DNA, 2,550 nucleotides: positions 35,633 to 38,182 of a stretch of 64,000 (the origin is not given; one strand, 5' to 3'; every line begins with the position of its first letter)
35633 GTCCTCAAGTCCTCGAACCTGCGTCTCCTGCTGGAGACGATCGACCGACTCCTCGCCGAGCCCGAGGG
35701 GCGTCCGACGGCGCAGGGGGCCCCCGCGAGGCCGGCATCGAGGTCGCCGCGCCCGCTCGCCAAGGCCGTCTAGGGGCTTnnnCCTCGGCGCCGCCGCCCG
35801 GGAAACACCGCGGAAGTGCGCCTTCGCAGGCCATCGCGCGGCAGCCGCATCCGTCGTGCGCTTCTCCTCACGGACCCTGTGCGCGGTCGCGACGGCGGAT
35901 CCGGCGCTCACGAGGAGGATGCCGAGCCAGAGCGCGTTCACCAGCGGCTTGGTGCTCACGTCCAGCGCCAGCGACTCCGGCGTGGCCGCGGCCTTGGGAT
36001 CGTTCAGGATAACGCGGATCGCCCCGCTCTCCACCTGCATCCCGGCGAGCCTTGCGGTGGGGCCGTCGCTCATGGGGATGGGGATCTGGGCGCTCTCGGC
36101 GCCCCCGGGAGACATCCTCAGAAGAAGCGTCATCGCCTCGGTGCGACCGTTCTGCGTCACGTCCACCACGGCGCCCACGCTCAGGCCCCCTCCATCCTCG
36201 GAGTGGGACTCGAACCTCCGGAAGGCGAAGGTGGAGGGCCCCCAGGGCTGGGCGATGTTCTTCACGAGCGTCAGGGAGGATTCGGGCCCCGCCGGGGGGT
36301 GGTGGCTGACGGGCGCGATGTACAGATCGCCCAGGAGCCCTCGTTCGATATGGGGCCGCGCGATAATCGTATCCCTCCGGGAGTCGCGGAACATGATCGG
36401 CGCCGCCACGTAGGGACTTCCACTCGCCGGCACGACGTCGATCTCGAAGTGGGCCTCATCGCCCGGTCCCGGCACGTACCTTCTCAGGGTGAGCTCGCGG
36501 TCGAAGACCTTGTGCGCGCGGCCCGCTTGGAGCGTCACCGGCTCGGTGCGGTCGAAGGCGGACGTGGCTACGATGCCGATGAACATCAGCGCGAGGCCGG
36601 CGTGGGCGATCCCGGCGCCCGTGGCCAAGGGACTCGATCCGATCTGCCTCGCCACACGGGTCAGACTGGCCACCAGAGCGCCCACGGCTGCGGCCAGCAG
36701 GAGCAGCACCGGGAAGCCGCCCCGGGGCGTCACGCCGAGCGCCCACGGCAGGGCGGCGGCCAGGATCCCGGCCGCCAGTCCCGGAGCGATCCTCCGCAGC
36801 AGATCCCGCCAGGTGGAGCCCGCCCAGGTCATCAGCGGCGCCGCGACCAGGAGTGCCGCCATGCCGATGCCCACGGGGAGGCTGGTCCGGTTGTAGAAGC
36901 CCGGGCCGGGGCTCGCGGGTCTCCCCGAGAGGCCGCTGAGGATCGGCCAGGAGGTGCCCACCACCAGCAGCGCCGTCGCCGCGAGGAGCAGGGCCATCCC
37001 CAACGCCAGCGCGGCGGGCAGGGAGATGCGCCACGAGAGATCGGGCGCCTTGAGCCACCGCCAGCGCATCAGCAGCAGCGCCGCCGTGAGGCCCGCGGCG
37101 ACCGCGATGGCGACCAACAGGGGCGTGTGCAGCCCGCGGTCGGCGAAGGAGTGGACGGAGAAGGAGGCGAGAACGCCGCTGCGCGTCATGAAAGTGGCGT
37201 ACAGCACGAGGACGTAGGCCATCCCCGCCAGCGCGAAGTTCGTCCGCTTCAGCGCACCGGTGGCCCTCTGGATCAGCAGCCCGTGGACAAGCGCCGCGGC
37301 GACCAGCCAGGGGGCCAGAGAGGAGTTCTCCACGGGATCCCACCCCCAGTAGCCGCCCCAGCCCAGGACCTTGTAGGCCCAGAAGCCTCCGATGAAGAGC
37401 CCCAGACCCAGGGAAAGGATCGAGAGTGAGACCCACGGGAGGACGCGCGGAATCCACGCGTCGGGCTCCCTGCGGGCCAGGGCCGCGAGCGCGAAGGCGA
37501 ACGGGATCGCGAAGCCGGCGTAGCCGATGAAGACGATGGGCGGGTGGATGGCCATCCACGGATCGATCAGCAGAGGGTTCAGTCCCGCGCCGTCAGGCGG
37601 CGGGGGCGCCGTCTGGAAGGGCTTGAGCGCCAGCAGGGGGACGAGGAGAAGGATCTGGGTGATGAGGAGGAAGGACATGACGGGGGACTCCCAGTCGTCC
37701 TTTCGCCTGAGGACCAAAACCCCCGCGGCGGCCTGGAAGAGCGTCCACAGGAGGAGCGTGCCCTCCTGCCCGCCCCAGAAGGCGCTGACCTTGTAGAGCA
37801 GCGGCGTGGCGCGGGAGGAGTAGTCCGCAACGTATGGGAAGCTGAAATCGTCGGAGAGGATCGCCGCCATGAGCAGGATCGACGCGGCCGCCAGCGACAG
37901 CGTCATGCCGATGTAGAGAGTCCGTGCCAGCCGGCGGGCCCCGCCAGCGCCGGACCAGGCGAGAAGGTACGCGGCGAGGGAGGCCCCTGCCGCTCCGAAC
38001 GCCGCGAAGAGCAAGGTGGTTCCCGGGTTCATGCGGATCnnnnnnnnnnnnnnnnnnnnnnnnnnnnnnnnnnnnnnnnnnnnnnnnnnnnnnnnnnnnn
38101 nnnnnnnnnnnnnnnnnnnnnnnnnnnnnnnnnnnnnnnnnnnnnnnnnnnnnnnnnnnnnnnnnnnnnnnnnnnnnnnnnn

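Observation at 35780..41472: PAS histidine kinase / tetraheme cytochrome c / NtrC-type regulator / CcmF in one minus-strand operon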

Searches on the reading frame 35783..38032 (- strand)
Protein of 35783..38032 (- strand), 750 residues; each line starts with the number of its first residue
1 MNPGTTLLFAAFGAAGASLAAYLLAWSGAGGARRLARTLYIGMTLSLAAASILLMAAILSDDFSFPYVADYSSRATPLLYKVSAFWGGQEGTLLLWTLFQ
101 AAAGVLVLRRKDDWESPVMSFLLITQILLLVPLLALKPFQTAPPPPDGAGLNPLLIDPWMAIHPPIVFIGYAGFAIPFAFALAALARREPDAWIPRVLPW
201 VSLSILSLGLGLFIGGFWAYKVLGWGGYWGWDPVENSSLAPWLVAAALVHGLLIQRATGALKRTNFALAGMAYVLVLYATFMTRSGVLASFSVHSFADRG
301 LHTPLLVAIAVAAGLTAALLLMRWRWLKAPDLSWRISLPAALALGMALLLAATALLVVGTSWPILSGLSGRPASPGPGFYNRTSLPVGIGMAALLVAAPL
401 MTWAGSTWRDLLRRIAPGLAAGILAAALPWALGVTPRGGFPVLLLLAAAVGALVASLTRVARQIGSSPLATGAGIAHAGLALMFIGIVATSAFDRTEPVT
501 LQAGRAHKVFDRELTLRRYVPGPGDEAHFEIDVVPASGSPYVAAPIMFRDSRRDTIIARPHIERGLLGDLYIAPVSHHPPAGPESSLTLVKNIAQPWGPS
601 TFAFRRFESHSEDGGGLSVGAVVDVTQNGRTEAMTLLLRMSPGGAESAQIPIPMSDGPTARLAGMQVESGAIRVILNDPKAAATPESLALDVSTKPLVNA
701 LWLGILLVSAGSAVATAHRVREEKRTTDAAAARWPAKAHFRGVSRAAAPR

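Call 6: search_protein_families(library=pfam, proteins=[window:35783-38032:-], max_evalue=0.01)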
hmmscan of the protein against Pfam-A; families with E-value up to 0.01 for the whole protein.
window:35783-38032:- (750 aa): 2 families
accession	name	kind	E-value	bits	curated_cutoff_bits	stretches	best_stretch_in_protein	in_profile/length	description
PF01578.25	Cytochrom_C_asm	-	6.6e-29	101.5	29.9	1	86-285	1-206/212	Cytochrome C assembly protein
PF16327.10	CcmF_C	-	3.3e-20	73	28.7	1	309-523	4-229/323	Cytochrome c-type biogenesis protein CcmF C-terminal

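Call 7: search_protein_families(library=ncbifam, proteins=[window:35783-38032:-], max_evalue=0.01)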
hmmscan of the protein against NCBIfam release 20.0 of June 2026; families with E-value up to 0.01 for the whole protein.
window:35783-38032:- (750 aa): 4 families
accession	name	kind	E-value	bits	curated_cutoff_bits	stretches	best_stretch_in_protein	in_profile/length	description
TIGR03145.1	cyt_nit_nrfE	subfamily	9e-78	262.5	927.3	1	35-519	38-535/631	heme lyase NrfEFG subunit NrfE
TIGR00353.1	nrfE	subfamily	1.4e-77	261.9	569.05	1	53-572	4-533/578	heme lyase CcmF/NrfE family subunit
NF007691.0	PRK10369.1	subfamily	7.6e-62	209.9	394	1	17-516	25-467/573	heme lyase NrfEFG subunit NrfE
TIGR03144.1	cytochr_II_ccsB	equivalog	2.1e-12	47.3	187.6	1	201-279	164-239/252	c-type cytochrome biogenesis protein CcsB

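Call 28: search_solved_structures(query=window:35783-38032:-, max_evalue=0.001, show_alignments=1)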
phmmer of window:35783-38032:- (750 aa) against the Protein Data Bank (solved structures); distinct sequences matched with E-value up to 0.001: 2.
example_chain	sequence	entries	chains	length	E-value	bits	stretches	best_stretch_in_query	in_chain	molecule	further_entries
6zmq_A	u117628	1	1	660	2.6e-65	224.4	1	9-515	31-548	Cytochrome C-type biogenesis protein ccmF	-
7s9y_A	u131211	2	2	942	3.2e-06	29.1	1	146-332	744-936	Cytochrome c biogenesis protein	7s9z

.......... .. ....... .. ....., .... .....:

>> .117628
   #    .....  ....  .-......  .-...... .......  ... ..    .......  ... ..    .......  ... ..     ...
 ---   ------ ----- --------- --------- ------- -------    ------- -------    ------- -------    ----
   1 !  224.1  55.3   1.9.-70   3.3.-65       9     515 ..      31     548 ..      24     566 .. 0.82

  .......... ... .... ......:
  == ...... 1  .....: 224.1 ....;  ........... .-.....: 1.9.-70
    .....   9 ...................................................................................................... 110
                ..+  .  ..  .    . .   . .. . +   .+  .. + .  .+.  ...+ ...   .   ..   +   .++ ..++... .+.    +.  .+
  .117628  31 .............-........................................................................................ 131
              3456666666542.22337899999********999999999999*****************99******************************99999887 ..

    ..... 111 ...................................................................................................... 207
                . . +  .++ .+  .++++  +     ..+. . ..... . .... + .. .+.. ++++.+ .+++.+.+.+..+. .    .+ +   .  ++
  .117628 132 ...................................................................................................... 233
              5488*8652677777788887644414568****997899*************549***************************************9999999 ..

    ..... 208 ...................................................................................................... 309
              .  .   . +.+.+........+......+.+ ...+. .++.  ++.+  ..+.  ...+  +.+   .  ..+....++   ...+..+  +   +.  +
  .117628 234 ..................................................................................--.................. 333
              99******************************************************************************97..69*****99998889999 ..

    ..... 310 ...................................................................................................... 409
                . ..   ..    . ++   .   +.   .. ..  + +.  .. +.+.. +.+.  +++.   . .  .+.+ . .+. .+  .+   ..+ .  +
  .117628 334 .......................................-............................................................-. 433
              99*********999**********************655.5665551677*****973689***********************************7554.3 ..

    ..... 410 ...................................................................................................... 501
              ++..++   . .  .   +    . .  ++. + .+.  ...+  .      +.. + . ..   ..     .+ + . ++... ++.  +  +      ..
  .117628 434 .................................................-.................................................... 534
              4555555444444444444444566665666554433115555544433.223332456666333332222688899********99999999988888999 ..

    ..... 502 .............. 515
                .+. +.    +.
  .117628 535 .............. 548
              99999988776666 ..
